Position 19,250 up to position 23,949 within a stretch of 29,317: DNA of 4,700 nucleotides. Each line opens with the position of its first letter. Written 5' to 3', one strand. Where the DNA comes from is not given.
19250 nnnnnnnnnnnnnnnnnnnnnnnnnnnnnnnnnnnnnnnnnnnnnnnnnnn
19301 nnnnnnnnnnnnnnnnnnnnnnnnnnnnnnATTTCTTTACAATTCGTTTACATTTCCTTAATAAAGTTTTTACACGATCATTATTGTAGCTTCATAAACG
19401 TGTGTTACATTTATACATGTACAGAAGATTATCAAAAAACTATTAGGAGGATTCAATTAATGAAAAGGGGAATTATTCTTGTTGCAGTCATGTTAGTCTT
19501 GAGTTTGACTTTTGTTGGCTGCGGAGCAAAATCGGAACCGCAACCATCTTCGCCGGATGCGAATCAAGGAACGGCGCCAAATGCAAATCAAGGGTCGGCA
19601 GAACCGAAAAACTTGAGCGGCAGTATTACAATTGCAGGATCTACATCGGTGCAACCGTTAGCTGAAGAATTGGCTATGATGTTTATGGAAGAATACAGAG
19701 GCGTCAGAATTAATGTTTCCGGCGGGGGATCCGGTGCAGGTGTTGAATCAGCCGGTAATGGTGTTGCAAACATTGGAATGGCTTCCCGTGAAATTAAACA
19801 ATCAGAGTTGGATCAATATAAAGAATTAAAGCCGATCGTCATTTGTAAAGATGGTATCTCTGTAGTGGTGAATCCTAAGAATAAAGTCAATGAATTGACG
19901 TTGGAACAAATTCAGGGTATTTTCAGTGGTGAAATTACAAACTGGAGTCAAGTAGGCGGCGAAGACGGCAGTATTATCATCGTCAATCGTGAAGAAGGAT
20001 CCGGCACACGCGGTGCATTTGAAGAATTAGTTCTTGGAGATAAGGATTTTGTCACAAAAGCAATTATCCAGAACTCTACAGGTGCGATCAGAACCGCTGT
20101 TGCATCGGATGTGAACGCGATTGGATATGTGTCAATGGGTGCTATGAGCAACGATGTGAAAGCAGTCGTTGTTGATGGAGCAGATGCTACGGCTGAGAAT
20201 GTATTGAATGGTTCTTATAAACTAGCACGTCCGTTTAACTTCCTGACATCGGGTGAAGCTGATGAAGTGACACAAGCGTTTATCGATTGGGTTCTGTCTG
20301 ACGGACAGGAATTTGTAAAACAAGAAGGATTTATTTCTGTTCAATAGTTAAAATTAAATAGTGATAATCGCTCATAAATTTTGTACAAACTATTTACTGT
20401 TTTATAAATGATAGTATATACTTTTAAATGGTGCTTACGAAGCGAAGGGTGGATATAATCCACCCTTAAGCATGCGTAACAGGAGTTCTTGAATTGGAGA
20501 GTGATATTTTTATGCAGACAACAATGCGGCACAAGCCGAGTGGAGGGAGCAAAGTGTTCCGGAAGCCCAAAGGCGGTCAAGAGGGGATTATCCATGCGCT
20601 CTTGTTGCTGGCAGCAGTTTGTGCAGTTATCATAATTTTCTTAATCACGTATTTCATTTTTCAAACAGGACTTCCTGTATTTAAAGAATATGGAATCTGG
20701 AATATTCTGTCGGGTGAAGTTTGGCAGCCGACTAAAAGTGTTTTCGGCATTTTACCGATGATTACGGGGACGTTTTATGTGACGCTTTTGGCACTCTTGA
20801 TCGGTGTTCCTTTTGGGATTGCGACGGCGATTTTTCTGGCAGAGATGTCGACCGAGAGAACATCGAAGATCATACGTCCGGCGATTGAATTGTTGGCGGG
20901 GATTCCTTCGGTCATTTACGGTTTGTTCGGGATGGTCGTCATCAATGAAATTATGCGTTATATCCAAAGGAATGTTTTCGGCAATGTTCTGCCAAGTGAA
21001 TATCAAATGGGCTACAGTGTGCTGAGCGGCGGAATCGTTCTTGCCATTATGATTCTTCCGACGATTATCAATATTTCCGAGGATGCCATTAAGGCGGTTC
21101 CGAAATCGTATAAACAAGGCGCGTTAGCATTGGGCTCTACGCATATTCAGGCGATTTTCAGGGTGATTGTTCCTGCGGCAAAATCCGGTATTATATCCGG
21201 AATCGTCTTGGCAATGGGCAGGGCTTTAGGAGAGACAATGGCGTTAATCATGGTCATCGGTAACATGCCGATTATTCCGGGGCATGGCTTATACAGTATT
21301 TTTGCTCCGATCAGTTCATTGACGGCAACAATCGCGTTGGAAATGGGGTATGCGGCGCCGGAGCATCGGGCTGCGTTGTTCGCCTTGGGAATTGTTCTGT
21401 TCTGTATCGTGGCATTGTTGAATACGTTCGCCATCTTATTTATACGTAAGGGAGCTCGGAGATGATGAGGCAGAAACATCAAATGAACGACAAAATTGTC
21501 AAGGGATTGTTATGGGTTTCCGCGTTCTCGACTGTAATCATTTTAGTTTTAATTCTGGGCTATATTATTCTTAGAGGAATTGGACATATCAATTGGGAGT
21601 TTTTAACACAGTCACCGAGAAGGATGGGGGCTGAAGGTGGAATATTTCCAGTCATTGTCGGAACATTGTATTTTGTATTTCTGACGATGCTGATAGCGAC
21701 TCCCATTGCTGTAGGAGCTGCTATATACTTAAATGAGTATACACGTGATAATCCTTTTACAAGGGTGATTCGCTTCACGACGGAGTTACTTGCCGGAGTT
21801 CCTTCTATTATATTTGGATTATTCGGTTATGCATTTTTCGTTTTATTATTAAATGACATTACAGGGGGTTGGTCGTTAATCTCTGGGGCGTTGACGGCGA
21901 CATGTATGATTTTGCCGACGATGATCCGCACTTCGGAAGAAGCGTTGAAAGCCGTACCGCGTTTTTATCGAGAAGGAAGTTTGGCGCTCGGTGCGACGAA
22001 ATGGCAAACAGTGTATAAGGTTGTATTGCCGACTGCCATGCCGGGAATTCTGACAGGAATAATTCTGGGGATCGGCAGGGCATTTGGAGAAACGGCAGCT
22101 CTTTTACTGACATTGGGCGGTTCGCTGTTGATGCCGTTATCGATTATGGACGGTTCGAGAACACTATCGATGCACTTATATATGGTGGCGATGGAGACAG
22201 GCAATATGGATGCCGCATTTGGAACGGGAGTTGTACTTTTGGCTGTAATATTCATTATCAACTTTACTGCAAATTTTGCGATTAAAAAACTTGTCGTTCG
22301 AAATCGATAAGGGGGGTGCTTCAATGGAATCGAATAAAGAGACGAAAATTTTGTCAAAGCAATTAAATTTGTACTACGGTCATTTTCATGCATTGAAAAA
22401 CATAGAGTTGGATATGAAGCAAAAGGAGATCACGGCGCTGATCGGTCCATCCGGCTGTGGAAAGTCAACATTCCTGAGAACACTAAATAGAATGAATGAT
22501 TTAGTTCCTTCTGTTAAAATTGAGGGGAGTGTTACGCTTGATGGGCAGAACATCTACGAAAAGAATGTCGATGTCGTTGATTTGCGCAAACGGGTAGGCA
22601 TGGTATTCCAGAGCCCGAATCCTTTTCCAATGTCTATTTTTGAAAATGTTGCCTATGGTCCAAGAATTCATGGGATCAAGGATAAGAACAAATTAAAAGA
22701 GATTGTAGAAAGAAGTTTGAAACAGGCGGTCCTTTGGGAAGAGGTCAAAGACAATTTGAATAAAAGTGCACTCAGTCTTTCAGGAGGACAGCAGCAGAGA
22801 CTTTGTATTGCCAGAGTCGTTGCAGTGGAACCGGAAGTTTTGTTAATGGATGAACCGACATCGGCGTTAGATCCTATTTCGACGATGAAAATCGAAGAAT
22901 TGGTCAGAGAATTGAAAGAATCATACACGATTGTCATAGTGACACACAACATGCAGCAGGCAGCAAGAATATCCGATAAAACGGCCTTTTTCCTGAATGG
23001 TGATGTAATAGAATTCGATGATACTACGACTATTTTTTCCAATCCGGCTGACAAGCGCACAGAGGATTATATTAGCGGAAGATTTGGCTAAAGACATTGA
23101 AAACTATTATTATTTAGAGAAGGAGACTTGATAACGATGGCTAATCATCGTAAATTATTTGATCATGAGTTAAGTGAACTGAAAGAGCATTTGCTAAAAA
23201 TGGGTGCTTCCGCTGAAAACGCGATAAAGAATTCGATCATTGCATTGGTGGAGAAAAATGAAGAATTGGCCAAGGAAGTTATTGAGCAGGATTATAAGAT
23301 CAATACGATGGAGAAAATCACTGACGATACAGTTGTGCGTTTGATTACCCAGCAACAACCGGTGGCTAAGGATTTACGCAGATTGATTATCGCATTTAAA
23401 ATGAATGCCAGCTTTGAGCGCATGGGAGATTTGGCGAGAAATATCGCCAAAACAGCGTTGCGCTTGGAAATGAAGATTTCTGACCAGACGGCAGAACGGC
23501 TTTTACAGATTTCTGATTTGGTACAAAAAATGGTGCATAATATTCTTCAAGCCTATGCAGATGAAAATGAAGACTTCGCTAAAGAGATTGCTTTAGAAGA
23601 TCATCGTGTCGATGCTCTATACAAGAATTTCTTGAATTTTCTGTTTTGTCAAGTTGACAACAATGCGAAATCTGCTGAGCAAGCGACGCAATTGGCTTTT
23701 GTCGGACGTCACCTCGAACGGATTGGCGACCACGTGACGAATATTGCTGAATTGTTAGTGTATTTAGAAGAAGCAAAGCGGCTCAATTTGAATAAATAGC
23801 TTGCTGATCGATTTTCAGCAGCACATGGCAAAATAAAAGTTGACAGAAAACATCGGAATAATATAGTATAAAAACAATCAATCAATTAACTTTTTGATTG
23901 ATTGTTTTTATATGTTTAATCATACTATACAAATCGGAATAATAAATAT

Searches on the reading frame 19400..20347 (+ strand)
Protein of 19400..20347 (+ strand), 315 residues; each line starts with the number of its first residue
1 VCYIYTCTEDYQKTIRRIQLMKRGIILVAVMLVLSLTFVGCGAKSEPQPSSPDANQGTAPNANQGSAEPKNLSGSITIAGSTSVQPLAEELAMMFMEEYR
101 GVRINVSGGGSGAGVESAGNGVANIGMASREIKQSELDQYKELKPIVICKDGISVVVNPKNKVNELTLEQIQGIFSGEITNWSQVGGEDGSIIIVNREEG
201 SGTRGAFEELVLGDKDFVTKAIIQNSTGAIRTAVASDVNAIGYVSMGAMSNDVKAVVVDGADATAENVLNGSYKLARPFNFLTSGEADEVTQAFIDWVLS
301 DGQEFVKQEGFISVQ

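Call 31: search_protein_families(library=pfam, proteins=[window:19400-20347:+], max_evalue=0.01)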
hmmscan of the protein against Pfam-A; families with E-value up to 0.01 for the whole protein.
window:19400-20347:+ (315 aa): 4 families
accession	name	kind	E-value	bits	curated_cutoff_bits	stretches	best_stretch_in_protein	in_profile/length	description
PF12849.12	PBP_like_2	-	7.4e-44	150.9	27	1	71-301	7-266/267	PBP superfamily domain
PF12727.12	PBP_like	-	6.3e-12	45.5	27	1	95-249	4-154/193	PBP superfamily domain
PF13531.11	SBP_bac_11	-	5.1e-08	33.4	25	1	76-311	1-226/227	Bacterial extracellular solute-binding protein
PF01547.30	SBP_bac_1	-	0.0028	18.1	26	0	77-303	5-305/307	Bacterial extracellular solute-binding protein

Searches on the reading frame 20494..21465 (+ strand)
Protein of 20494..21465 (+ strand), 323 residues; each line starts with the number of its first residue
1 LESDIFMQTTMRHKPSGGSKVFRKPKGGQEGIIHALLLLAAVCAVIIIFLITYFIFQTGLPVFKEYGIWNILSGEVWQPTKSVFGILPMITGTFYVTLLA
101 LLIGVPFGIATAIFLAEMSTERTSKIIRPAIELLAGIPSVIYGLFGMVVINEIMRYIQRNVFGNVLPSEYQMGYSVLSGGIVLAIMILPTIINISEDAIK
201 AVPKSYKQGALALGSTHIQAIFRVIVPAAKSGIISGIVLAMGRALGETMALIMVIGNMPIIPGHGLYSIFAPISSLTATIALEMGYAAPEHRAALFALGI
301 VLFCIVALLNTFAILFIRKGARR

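Call 31: search_protein_families(library=pfam, proteins=[window:20494-21465:+], max_evalue=0.01)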
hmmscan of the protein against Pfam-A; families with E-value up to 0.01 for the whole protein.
window:20494-21465:+ (323 aa): 1 family
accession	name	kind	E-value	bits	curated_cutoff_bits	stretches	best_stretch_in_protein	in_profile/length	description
PF00528.27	BPD_transp_1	-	6e-18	65.7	26.4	1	108-316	1-174/184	Binding-protein-dependent transport system inner membrane component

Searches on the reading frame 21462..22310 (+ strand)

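Call 31: search_protein_families(library=pfam, proteins=[window:21462-22310:+], max_evalue=0.01)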
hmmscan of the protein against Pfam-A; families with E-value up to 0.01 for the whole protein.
window:21462-22310:+ (282 aa): 1 family
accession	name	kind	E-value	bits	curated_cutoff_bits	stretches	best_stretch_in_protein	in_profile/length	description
PF00528.27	BPD_transp_1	-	2.4e-20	73.5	26.4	1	85-275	3-176/184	Binding-protein-dependent transport system inner membrane component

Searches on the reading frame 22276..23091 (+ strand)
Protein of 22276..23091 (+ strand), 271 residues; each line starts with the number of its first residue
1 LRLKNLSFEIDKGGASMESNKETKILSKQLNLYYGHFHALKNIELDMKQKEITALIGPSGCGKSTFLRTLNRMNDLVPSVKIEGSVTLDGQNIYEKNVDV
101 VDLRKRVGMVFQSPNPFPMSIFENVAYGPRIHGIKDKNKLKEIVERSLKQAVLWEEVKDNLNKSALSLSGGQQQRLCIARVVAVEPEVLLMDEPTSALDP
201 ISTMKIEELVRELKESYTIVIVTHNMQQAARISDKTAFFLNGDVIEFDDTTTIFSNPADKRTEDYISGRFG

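Call 31: search_protein_families(library=pfam, proteins=[window:22276-23091:+], max_evalue=0.01)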
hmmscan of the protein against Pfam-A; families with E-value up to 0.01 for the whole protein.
window:22276-23091:+ (271 aa): 14 families
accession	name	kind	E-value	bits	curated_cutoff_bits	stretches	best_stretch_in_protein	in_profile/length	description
PF00005.33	ABC_tran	-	7.3e-33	114.5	25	1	40-196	1-137/137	ABC transporter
PF13304.12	AAA_21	-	1.5e-12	48.7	27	2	128-226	197-300/304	AAA domain, putative AbiEii toxin, Type IV TA system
PF02463.25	SMC_N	-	2.9e-09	37.1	40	1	36-232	9-205/220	RecF/RecN/SMC N terminal domain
PF13401.12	AAA_22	-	4.8e-05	24.1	27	1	48-89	3-33/130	AAA domain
PF13555.12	AAA_29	-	6.6e-05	23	27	1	35-67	10-39/61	P-loop containing region of AAA domain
PF13175.12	AAA_15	-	6.7e-05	23.1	32.1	1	37-77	11-50/374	AAA ATPase domain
PF03215.21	Rad17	-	0.00017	22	23.8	1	39-73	34-68/186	Rad17 P-loop domain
PF03193.22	RsgA_GTPase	-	0.0003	21.1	30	1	40-73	97-129/174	RsgA GTPase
PF00485.24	PRK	-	0.00064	20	22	1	54-96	3-47/196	Phosphoribulokinase / Uridine kinase family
PF13476.12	AAA_23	-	0.0015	19.6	27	1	37-69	7-38/201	AAA domain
PF25201.1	nSTAND6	-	0.0016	18.9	27.7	1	34-101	2-71/148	Novel STAND NTPase 6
PF13238.12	AAA_18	-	0.0021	18.9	29.4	0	55-81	3-25/128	AAA domain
PF20703.3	nSTAND1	-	0.0027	17.8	27.1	1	30-68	13-51/379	Novel STAND NTPase 1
PF01637.24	ATPase_2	-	0.0076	16.5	33.2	0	45-111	15-78/225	ATPase domain predominantly from Archaea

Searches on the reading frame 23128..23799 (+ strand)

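Call 31: search_protein_families(library=pfam, proteins=[window:23128-23799:+], max_evalue=0.01)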
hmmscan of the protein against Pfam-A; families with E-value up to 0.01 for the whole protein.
window:23128-23799:+ (223 aa): 1 family
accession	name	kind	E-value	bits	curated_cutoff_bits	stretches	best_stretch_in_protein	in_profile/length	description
PF01895.24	PhoU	-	8.9e-42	141.8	23.5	2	22-109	1-88/89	PhoU domain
